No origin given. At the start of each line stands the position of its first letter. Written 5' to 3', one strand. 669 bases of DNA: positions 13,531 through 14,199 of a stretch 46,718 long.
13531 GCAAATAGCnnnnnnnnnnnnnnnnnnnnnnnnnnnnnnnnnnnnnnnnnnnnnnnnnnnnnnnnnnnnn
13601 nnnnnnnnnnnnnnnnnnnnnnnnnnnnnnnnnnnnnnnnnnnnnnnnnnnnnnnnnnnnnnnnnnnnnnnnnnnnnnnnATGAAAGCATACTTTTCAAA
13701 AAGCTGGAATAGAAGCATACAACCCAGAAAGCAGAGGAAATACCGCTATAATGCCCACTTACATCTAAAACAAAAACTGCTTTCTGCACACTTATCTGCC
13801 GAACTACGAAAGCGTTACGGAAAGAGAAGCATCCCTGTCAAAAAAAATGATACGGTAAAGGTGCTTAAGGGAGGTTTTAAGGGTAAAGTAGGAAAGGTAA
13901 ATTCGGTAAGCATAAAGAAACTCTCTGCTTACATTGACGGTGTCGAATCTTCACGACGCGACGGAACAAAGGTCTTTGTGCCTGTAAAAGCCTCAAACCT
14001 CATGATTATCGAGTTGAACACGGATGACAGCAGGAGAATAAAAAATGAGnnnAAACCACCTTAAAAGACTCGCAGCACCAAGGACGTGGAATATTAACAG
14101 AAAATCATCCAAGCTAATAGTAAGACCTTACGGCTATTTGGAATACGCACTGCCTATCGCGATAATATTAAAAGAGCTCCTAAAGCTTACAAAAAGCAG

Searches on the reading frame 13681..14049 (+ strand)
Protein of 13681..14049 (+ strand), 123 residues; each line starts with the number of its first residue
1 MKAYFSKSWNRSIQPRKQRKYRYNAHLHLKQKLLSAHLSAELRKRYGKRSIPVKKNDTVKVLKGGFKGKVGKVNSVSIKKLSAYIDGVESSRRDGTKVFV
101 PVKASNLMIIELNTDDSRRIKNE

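Call 39: find_homologous_proteins(query=window:13681-14049:+, max_evalue=1e-20)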
Query window:13681-14049:+ (123 aa): 417 proteins with E <= 1e-20 among 428 candidates; the best 120 are listed.
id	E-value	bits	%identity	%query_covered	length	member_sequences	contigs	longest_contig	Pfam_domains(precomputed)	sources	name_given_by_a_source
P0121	4.3e-72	258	100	100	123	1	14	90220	PF16906.12,PF00467.36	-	-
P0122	1.5e-59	217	82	100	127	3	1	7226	PF16906.12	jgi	-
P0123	1.2e-58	214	80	100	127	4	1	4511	PF16906.12,PF00467.36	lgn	-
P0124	3.6e-58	213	81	100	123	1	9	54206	PF16906.12,PF00467.36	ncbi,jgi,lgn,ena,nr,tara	ncbi:50S ribosomal protein L24 [Candidatus Woesearchaeota archaeon]|nr:50S ribosomal protein L24 [Ca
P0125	2.2e-57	210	82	98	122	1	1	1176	PF16906.12,PF00467.36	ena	-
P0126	5.2e-57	209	78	100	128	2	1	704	PF16906.12,PF00467.36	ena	-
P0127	2.2e-56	207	75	100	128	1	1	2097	PF16906.12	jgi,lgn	-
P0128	2.2e-56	207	80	98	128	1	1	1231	PF16906.12,PF00467.36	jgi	-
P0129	3.0e-52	194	74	99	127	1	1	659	PF16906.12,PF00467.36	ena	-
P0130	1.1e-51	192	74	98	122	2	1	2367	PF16906.12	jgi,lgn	-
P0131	2.4e-51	191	75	99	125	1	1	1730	PF16906.12,PF00467.36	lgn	-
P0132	4.4e-51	190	74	98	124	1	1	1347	PF16906.12,PF00467.36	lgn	-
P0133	1.4e-50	188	74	98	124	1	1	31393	PF16906.12,PF00467.36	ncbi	-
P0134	1.7e-50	188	71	98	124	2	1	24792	PF16906.12,PF00467.36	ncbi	-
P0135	2.7e-50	187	72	98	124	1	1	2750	PF16906.12,PF00467.36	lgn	-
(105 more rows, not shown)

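Call 40: find_encoding_contigs(protein=P0121, flank=10000, max_places=10)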
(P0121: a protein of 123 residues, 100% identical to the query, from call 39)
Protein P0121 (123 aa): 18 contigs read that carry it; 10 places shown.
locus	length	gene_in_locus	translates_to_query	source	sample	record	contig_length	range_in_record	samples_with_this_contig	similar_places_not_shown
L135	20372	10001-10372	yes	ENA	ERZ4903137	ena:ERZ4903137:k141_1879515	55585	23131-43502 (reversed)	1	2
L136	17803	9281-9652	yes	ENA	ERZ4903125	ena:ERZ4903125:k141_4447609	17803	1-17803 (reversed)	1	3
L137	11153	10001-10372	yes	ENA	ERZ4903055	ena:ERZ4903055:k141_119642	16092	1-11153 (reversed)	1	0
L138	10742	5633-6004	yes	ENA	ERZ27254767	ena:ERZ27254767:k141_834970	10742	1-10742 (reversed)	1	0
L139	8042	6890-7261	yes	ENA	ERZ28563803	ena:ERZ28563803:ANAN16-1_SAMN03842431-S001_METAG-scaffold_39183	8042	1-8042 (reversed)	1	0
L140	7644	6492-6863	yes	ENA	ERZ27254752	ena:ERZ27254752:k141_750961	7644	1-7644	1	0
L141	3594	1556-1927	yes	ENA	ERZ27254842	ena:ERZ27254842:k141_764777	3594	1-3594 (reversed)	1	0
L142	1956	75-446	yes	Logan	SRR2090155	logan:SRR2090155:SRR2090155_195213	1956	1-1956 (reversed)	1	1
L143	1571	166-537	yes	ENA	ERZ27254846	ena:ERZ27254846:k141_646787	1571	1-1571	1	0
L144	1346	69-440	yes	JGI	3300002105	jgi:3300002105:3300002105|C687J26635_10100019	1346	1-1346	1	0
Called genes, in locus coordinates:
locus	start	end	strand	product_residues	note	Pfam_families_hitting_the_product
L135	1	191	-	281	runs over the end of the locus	PF05569:Peptidase_M56 (faint), PF01435:Peptidase_M48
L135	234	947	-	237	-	PF00106:adh_short, PF01370:Epimerase (weak), PF08659:KR (faint), PF23441:SDR (faint), PF13561:adh_short_C2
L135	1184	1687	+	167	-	PF02002:TFIIE_alpha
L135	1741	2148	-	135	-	PF01751:Toprim (weak)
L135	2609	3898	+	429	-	PF01896:DNA_primase_S (faint)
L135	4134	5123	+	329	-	PF00297:Ribosomal_L3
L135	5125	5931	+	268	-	PF00573:Ribosomal_L4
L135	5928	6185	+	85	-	PF00276:Ribosomal_L23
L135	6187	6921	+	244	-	PF00181:Ribosomal_L2_N (weak), PF03947:Ribosomal_L2_C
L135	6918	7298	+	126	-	PF00203:Ribosomal_S19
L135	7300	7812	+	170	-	PF00237:Ribosomal_L22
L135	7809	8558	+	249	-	PF07650:KH_2, PF00189:Ribosomal_S3_C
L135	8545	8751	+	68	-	PF00831:Ribosomal_L29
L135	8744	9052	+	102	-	PF01253:SUI1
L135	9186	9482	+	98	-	PF00366:Ribosomal_S17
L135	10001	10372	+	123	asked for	PF16906:Ribosomal_L26, PF00467:KOW (weak)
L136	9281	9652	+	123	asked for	PF16906:Ribosomal_L26, PF00467:KOW (weak)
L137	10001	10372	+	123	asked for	PF16906:Ribosomal_L26, PF00467:KOW (weak)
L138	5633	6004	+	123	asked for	PF16906:Ribosomal_L26, PF00467:KOW (weak)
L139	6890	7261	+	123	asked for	PF16906:Ribosomal_L26, PF00467:KOW (weak)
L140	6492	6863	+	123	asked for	PF16906:Ribosomal_L26, PF00467:KOW (weak)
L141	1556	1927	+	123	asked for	PF16906:Ribosomal_L26, PF00467:KOW (weak)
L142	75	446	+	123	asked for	PF16906:Ribosomal_L26, PF00467:KOW (weak)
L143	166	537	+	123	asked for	PF16906:Ribosomal_L26, PF00467:KOW (weak)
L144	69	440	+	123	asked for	PF16906:Ribosomal_L26, PF00467:KOW (weak)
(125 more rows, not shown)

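Call 41: find_encoding_contigs(protein=P0124, flank=10000, max_places=4)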
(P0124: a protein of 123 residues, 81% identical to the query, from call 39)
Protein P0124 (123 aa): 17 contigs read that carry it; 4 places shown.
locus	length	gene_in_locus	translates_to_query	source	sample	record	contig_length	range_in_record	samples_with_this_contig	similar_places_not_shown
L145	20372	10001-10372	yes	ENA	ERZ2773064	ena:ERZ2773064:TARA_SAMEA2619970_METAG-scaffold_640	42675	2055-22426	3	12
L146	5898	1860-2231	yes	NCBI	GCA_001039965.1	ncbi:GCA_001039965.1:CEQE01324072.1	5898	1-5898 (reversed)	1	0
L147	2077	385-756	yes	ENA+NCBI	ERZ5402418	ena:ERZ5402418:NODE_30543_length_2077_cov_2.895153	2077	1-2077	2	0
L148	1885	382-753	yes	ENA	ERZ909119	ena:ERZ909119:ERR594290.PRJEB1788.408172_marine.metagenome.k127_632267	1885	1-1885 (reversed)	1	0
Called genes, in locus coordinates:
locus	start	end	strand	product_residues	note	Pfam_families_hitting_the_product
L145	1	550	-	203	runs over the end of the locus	PF01209:Ubie_methyltran, PF13489:Methyltransf_23, PF13847:Methyltransf_31, PF08241:Methyltransf_11, PF08242:Methyltransf_12, PF13649:Methyltransf_25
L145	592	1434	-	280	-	PF05569:Peptidase_M56 (weak), PF01435:Peptidase_M48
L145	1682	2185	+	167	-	PF02002:TFIIE_alpha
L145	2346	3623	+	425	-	PF01896:DNA_primase_S (weak), PF04104:DNA_primase_lrg (faint)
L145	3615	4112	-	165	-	-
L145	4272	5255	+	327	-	PF00297:Ribosomal_L3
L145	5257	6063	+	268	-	PF00573:Ribosomal_L4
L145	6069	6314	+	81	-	PF00276:Ribosomal_L23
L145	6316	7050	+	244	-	PF03947:Ribosomal_L2_C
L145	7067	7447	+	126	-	PF00203:Ribosomal_S19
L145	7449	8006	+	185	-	PF00237:Ribosomal_L22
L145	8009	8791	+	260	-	PF07650:KH_2, PF00189:Ribosomal_S3_C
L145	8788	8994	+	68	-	PF00831:Ribosomal_L29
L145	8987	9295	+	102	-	PF01253:SUI1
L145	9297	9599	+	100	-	PF00366:Ribosomal_S17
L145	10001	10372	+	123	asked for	PF16906:Ribosomal_L26, PF00467:KOW (weak)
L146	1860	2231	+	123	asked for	PF16906:Ribosomal_L26, PF00467:KOW (weak)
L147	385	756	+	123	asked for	PF16906:Ribosomal_L26, PF00467:KOW (weak)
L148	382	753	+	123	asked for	PF16906:Ribosomal_L26, PF00467:KOW (weak)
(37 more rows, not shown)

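Call 42: find_encoding_contigs(protein=P0122, flank=10000, max_places=3)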
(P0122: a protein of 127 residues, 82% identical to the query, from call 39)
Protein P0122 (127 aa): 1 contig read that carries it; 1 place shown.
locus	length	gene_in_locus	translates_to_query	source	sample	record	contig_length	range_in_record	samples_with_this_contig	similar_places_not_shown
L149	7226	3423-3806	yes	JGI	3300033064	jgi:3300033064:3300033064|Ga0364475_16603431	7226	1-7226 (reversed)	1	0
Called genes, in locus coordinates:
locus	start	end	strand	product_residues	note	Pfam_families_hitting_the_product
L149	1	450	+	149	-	?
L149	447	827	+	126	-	PF00203:Ribosomal_S19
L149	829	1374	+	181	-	PF00237:Ribosomal_L22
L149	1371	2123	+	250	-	PF07650:KH_2, PF00189:Ribosomal_S3_C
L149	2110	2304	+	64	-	PF00831:Ribosomal_L29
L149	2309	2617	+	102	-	PF01253:SUI1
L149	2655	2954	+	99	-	PF00366:Ribosomal_S17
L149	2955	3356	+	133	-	PF00238:Ribosomal_L14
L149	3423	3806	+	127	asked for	PF16906:Ribosomal_L26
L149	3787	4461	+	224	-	PF08071:RS4NT (weak), PF00900:Ribosomal_S4e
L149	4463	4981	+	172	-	PF00281:Ribosomal_L5, PF00673:Ribosomal_L5_C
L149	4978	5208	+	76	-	PF00253:Ribosomal_S14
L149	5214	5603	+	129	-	PF00410:Ribosomal_S8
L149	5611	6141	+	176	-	PF00347:Ribosomal_L6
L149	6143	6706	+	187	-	PF01655:Ribosomal_L32e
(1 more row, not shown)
